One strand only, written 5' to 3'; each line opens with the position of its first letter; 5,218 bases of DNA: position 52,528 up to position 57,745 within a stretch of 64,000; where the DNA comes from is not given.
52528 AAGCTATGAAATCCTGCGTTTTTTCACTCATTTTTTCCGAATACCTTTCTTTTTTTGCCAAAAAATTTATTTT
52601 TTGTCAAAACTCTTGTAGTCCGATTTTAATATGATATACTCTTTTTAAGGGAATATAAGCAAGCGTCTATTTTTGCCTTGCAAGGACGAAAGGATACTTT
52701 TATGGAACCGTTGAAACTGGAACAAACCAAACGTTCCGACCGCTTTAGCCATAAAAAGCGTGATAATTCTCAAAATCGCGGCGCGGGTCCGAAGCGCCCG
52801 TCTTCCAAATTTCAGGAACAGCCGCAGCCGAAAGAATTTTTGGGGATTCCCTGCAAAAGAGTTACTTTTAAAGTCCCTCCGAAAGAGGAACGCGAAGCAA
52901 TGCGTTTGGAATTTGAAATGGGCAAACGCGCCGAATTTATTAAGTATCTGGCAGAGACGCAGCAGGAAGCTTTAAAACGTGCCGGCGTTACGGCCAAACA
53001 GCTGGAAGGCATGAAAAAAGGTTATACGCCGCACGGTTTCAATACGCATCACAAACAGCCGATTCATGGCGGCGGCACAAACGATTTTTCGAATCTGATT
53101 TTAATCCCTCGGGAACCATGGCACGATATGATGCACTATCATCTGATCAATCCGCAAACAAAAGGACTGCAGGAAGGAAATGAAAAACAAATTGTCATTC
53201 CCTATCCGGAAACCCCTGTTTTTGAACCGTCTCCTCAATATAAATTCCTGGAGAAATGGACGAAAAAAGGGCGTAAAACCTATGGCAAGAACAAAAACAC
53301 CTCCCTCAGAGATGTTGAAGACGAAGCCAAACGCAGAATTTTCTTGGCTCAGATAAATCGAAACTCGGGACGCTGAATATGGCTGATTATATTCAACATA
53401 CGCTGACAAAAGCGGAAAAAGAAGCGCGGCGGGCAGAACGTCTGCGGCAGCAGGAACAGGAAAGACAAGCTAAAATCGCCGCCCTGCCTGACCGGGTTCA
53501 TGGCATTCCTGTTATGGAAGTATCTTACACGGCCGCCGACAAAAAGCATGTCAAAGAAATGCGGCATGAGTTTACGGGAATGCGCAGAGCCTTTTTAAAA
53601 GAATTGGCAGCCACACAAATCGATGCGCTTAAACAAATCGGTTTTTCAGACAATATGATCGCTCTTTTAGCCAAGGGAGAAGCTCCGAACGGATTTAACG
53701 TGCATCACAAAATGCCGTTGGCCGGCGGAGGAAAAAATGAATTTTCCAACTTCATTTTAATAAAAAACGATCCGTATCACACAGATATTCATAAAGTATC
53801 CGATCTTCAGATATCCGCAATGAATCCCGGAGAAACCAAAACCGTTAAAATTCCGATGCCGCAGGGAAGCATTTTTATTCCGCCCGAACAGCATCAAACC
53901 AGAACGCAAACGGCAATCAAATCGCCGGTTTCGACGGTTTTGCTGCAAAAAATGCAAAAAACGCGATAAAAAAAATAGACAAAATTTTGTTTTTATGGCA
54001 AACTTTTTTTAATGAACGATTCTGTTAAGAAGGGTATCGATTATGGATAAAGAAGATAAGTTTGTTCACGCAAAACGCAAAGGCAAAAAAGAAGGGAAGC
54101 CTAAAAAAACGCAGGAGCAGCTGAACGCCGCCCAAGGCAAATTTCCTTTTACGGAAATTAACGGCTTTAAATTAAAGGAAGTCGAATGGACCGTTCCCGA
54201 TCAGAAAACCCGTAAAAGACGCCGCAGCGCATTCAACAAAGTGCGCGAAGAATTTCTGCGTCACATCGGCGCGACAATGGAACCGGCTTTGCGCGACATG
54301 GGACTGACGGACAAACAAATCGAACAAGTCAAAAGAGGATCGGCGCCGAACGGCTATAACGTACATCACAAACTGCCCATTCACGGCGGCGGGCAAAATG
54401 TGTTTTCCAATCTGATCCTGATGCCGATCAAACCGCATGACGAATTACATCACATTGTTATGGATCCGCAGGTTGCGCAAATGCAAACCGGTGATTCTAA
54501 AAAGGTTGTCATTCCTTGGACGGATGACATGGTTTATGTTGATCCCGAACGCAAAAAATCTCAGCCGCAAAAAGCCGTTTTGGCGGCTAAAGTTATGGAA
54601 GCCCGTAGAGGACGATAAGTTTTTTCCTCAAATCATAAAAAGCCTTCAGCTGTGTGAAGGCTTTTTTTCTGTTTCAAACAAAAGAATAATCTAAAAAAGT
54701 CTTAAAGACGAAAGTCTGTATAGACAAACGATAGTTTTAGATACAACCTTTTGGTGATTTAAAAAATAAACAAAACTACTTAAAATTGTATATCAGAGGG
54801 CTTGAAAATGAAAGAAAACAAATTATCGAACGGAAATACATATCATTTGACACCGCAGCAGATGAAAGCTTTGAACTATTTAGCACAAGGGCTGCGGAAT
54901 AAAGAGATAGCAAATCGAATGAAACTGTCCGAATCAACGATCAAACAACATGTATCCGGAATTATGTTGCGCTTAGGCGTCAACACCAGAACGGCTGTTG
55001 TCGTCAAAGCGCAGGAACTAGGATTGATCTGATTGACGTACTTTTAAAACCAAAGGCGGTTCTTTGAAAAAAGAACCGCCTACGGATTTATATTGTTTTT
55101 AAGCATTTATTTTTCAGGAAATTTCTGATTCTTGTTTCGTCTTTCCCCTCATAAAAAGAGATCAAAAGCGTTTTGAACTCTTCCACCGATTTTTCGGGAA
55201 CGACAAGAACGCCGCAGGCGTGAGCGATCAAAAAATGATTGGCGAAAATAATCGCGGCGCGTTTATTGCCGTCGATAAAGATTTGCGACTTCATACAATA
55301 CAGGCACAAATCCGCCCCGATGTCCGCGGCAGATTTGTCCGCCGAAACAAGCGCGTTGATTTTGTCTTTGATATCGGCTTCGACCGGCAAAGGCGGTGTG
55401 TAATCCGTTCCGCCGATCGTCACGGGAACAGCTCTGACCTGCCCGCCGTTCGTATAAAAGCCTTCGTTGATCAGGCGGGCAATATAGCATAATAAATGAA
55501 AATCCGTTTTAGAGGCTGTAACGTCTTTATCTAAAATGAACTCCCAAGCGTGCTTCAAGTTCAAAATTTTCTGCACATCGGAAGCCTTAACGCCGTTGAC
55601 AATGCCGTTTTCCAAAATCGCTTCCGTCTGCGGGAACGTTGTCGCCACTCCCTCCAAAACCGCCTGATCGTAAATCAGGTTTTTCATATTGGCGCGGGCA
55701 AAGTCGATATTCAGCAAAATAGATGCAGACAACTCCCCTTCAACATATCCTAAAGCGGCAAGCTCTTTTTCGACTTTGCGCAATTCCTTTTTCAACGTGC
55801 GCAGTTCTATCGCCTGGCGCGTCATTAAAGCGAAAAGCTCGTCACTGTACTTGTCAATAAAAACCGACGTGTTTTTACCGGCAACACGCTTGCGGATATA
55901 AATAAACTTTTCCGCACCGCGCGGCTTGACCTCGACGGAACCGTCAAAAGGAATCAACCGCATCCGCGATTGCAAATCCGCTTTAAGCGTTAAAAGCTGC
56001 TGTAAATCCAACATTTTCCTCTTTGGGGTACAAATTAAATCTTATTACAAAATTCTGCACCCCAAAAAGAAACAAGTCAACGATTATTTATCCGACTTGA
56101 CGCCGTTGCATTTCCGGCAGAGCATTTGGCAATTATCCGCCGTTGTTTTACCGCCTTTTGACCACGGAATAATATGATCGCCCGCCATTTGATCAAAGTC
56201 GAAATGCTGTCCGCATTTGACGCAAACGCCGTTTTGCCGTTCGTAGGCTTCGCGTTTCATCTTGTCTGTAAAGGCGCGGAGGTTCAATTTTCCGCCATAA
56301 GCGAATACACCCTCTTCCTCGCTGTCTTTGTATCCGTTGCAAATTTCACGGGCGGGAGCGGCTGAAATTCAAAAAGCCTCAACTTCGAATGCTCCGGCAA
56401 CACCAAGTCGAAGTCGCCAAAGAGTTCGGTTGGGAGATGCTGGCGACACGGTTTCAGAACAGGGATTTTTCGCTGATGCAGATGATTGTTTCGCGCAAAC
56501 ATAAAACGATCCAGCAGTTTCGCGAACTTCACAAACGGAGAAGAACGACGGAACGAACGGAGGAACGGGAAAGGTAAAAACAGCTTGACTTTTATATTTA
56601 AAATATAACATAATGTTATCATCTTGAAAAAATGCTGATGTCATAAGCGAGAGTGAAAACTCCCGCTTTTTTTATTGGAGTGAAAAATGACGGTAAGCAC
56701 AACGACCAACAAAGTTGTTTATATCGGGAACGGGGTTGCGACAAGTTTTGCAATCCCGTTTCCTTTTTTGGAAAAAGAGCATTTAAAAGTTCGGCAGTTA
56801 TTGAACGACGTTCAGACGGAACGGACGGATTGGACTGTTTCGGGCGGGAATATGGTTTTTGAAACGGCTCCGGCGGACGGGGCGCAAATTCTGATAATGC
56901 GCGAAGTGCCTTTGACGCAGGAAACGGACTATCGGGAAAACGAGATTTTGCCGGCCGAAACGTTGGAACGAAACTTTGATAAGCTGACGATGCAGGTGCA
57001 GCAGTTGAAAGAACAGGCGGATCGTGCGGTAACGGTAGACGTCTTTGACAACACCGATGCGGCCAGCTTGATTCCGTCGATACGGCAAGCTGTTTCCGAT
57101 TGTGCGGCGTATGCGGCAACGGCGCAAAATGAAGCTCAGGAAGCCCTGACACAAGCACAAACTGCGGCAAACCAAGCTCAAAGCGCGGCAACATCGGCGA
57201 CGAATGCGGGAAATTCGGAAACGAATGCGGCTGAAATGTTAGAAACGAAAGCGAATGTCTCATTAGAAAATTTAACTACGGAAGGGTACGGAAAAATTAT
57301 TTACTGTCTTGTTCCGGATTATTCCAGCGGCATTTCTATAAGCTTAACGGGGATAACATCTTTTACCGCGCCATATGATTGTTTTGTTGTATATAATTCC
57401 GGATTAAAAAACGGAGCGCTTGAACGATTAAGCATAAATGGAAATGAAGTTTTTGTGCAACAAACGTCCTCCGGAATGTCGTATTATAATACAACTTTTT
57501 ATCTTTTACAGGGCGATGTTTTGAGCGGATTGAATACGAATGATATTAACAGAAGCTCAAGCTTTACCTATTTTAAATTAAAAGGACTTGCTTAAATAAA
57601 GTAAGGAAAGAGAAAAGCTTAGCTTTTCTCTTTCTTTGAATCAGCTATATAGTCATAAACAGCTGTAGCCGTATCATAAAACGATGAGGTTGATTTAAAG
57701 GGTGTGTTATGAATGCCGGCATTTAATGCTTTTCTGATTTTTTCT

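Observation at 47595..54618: Four paralogous stand-alone proteins with an intact colicin-E/pyocin-S-type H-N-H DNase motif and no trafficking domain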

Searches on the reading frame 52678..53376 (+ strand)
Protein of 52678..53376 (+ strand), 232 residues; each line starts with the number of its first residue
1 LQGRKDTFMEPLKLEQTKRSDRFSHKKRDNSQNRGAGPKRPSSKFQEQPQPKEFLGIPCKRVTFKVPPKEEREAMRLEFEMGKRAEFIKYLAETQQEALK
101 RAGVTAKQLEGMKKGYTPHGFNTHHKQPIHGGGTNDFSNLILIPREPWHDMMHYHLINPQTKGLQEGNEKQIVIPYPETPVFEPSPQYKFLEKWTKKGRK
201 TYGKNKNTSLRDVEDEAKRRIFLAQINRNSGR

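Call 3: search_protein_families(library=pfam, proteins=[window:52678-53376:+], max_evalue=1)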
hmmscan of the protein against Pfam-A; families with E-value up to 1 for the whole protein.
window:52678-53376:+ (232 aa): 1 family
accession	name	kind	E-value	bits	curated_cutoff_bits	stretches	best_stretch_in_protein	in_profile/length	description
PF01844.29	HNH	-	0.0016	18.9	21.4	1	121-143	14-36/47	HNH endonuclease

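Call 6: search_protein_families(library=ncbifam, proteins=[window:52678-53376:+], max_evalue=1)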
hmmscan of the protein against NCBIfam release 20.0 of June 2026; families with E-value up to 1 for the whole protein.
window:52678-53376:+ (232 aa): 1 family
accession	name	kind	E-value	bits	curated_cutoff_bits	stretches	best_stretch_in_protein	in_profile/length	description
NF033900.0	T4SS_IcmE_DotG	equivalog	0.15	10.1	750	1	79-123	384-426/1008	type IVB secretion system protein DotG/IcmE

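Call 16: search_protein_families(library=padloc, proteins=[window:52678-53376:+], max_evalue=0.1)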
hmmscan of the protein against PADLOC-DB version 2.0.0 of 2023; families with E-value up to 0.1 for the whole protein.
window:52678-53376:+ (232 aa): 0 families

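Call 75: search_protein_families(library=phrogs, proteins=[window:52702-53376:+], max_evalue=0.01)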
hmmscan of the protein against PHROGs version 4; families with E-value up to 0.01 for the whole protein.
window:52702-53376:+ (224 aa): 2 families
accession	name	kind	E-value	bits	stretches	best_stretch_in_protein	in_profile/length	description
phrog_31266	-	unknown function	4.4e-09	37.4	1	65-171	121-222/226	-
phrog_14497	-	unknown function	7.8e-09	36.4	1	64-171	217-319/323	-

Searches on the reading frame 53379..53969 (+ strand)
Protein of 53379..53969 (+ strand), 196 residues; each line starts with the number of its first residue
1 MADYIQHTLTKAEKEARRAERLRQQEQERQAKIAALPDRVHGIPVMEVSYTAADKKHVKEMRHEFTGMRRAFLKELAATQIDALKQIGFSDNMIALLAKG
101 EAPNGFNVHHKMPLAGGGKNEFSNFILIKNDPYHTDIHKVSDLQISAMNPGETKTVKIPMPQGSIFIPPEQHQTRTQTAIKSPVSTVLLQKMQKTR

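Call 3: search_protein_families(library=pfam, proteins=[window:53379-53969:+], max_evalue=1)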
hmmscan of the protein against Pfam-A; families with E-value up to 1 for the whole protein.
window:53379-53969:+ (196 aa): 2 families
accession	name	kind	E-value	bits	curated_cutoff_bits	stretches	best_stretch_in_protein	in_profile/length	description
PF02787.25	CPSase_L_D3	-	0.034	14.6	26.6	1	70-97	56-79/80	Carbamoyl-phosphate synthetase large chain, oligomerisation domain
PF01844.29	HNH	-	0.039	14.5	21.4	1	105-128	13-36/47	HNH endonuclease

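Call 6: search_protein_families(library=ncbifam, proteins=[window:53379-53969:+], max_evalue=1)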
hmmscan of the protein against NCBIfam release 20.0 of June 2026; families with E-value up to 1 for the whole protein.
window:53379-53969:+ (196 aa): 1 family
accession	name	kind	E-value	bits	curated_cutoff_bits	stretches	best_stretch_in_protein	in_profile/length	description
NF003671.0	PRK05294.1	equivalog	0.029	12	599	1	10-100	413-502/1058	carbamoyl-phosphate synthase large subunit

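Call 16: search_protein_families(library=padloc, proteins=[window:53379-53969:+], max_evalue=0.1)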
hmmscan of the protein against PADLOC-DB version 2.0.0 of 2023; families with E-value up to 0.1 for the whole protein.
window:53379-53969:+ (196 aa): 0 families

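Call 75: search_protein_families(library=phrogs, proteins=[window:53379-53969:+], max_evalue=0.01)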
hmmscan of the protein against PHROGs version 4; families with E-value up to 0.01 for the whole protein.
window:53379-53969:+ (196 aa): 2 families
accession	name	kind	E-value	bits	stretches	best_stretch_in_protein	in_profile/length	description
phrog_31266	-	unknown function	2e-16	61.4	1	41-166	103-225/226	-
phrog_14497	-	unknown function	4.2e-16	60.3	1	41-166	200-322/323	-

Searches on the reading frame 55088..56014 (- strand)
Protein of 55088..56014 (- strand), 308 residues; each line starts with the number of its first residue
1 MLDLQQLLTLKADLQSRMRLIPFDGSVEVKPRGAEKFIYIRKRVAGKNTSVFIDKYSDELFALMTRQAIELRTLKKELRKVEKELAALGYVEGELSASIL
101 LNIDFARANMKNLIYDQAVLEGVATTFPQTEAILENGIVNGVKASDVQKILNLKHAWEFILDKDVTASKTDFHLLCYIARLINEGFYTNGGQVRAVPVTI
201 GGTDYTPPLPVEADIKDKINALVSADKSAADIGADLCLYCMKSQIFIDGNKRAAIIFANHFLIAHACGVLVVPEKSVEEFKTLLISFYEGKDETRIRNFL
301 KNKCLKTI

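Call 3: search_protein_families(library=pfam, proteins=[window:55088-56014:-], max_evalue=1)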
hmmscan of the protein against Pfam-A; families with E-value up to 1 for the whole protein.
window:55088-56014:- (308 aa): 2 families
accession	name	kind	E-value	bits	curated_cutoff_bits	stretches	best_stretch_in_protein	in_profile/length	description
PF02661.23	Fic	-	7.4e-07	30.4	24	1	173-262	5-93/93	Fic/DOC family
PF06305.16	LapA_dom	-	0.24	11.8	28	1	65-86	43-64/64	Lipopolysaccharide assembly protein A domain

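Call 6: search_protein_families(library=ncbifam, proteins=[window:55088-56014:-], max_evalue=1)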
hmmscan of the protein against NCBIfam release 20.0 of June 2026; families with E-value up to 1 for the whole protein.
window:55088-56014:- (308 aa): 1 family
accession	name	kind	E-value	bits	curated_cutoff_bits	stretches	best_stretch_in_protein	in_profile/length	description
TIGR01550.1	DOC_P1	subfamily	0.00029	21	38.65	1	211-265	32-87/122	type II toxin-antitoxin system death-on-curing family toxin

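Call 16: search_protein_families(library=padloc, proteins=[window:55088-56014:-], max_evalue=0.1)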
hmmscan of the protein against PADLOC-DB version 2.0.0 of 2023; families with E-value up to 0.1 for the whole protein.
window:55088-56014:- (308 aa): 6 families
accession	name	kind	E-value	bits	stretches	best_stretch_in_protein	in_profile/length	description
PDLC04837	PDC-S04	-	1.9e-05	22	1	110-301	26-221/234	-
PDLC04840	PDC-S04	-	0.0002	19.1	1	113-214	15-118/227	-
PDLC04838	PDC-S04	-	0.00024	19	1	163-300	56-198/209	-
PDLC04836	PDC-S04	-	0.01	13.1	1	111-254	27-179/244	-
PDLC04839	PDC-S04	-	0.017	12.8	1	151-216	40-105/205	-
PDLC01153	HTH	-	0.033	12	1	281-306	2-27/213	HTH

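Call 75: search_protein_families(library=phrogs, proteins=[window:55088-56014:-], max_evalue=0.01)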
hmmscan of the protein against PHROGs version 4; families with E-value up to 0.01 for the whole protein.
window:55088-56014:- (308 aa): 3 families
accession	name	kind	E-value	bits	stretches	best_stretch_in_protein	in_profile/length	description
phrog_11900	-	unknown function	6.4e-28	98.8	1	107-302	11-215/230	-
phrog_5978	-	unknown function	2.3e-05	24.7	1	73-222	20-172/364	-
phrog_577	-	moron, auxiliary metabolic gene and host takeover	0.01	16.8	0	232-291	55-110/128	Doc-like toxin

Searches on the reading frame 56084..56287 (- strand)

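Call 3: search_protein_families(library=pfam, proteins=[window:56084-56287:-], max_evalue=1)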
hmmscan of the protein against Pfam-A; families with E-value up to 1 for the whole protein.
window:56084-56287:- (67 aa): 6 families
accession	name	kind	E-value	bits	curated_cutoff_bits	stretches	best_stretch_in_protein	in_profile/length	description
PF01844.29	HNH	-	9.9e-16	58.1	21.4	1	22-66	1-46/47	HNH endonuclease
PF14279.12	HNH_5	-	6.6e-13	48.8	27.5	1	22-65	1-44/56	HNH endonuclease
PF02945.21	Endonuclease_7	-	0.0055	17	23.6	1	7-62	11-61/82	Recombination endonuclease VII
PF13395.12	HNH_4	-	0.026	14.9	22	1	33-67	17-51/54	HNH endonuclease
PF17283.8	Zn_ribbon_SprT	-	0.06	13.8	28.1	0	21-30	6-15/38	SprT-like zinc ribbon domain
PF18509.6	MCR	-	0.49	10.5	30.4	1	15-25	13-23/30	Magnetochrome domain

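Call 16: search_protein_families(library=padloc, proteins=[window:56084-56287:-], max_evalue=0.1)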
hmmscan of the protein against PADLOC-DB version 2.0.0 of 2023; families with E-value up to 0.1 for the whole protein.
window:56084-56287:- (67 aa): 15 families
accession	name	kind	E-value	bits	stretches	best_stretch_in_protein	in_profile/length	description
PDLC03418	REase_II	-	1.3e-23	81.7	1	1-67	306-372/372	Type II restriction enzyme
PDLC03656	mREase_IV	-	5.4e-06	24.3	1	15-61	200-252/277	Type IV methyl-directed restriction enzyme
PDLC03431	REase_II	-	1e-05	23.2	1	35-64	175-206/246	Type II restriction enzyme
PDLC00345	PtuB1|PtuB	-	2.1e-05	22.1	1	3-67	35-104/223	Unknown function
PDLC00353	PtuB1|PtuB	-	8.5e-05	20.5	1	4-48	35-77/196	Unknown function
PDLC03478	REase_II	-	8.7e-05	20.3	1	10-64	100-158/219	Type II restriction enzyme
PDLC01256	Cas9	-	0.00016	18.6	1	11-67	503-562/711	"CAS-II-A,CAS-II-B,CAS-II-C; effector__SPE"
PDLC00325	PtuB1|PtuB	-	0.00033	18.3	1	6-67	38-104/213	Unknown function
PDLC00973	Cas9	-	0.00056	16.5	1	13-67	598-658/830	CRISPR subtype II RNA-guided endonuclease Cas9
PDLC00356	PtuB1|PtuB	-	0.00083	17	1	3-48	34-78/196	Unknown function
PDLC00350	PtuB1|PtuB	-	0.0032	15.4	1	9-66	39-101/224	Unknown function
PDLC00352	PtuB1|PtuB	-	0.0043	14.7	1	2-61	29-93/206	Unknown function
PDLC01460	Cas9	-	0.0069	12.6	1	9-66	489-549/901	"CAS-II-A,CAS-II-B,CAS-II-C; effector__SPE"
PDLC00315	PtuB1|PtuB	-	0.012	13.4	1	16-67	27-79/227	Unknown function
PDLC02859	DpdF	-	0.035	10.5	1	15-62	3-50/545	DpdF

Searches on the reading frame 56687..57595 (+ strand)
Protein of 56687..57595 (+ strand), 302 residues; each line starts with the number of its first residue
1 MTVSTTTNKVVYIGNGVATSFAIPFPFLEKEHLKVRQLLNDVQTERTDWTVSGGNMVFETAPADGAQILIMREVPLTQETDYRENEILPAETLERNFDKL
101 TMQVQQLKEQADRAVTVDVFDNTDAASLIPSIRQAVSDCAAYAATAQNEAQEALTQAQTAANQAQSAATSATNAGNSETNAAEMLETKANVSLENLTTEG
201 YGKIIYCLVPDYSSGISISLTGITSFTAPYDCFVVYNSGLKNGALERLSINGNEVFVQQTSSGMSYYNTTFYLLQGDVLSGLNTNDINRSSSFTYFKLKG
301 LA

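Call 6: search_protein_families(library=ncbifam, proteins=[window:56687-57595:+], max_evalue=1)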
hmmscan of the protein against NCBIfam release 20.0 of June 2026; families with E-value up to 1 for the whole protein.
window:56687-57595:+ (302 aa): 3 families
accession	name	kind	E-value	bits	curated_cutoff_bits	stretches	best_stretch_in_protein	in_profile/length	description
NF033829.0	plas_excl_MbeD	equivalog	0.11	12.8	60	1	91-113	45-67/69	MbeD family mobilization/exclusion protein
TIGR03363.1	VI_chp_8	equivalog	0.12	12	160.85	1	92-182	199-287/353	type VI secretion system protein TssA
TIGR01348.1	PDHac_trf_long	equivalog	0.43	9.1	552.1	1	97-179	193-272/587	dihydrolipoyllysine-residue acetyltransferase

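Call 15: search_protein_families(library=pfam, proteins=[window:56687-57595:+], max_evalue=0.001)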
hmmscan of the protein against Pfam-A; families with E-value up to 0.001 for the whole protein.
window:56687-57595:+ (302 aa): 1 family
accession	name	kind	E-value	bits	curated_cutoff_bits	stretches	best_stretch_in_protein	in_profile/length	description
PF03906.20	Phage_T7_tail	-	1.5e-05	25.1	25.2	1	8-77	7-76/157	Phage T7 tail fibre protein, N-terminal domain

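Call 75: search_protein_families(library=phrogs, proteins=[window:56687-57595:+], max_evalue=0.01)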
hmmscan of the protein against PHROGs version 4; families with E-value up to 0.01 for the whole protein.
window:56687-57595:+ (302 aa): 24 families
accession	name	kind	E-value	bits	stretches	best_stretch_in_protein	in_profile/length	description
phrog_1640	-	tail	2.4e-38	133.8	1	1-116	1-126/765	tail protein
phrog_30017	-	unknown function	5.4e-22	78.5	1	1-141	1-152/1025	-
phrog_6518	-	tail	1.9e-20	73.5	1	5-110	2-113/793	tail fiber protein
phrog_13893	-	tail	1.1e-18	67.9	1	1-117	1-127/648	tail protein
phrog_8649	-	unknown function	1.8e-17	64.2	1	1-122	1-132/743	-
phrog_17220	-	unknown function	9.6e-17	61.5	1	1-134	1-144/868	-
phrog_36601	-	tail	1.2e-16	61.2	1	1-134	15-158/1084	tail fiber protein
phrog_38237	-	unknown function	3e-15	56.6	1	1-157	1-167/697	-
phrog_32960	-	unknown function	3.2e-15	56.5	1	1-107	1-117/762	-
phrog_28871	-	unknown function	1.3e-14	54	1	1-106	1-109/946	-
phrog_1171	-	tail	3.8e-10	39.8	1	1-164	1-161/954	tail spike protein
phrog_13173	-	tail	4.7e-09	36.3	1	10-189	11-200/674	tail fiber protein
phrog_3918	-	tail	6.6e-09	35.8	1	10-201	8-190/707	tail fiber protein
phrog_5510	-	tail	7e-09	35.6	1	1-109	1-119/789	tail fiber protein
phrog_5662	-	tail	8.4e-08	32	1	1-116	1-126/729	tail fiber protein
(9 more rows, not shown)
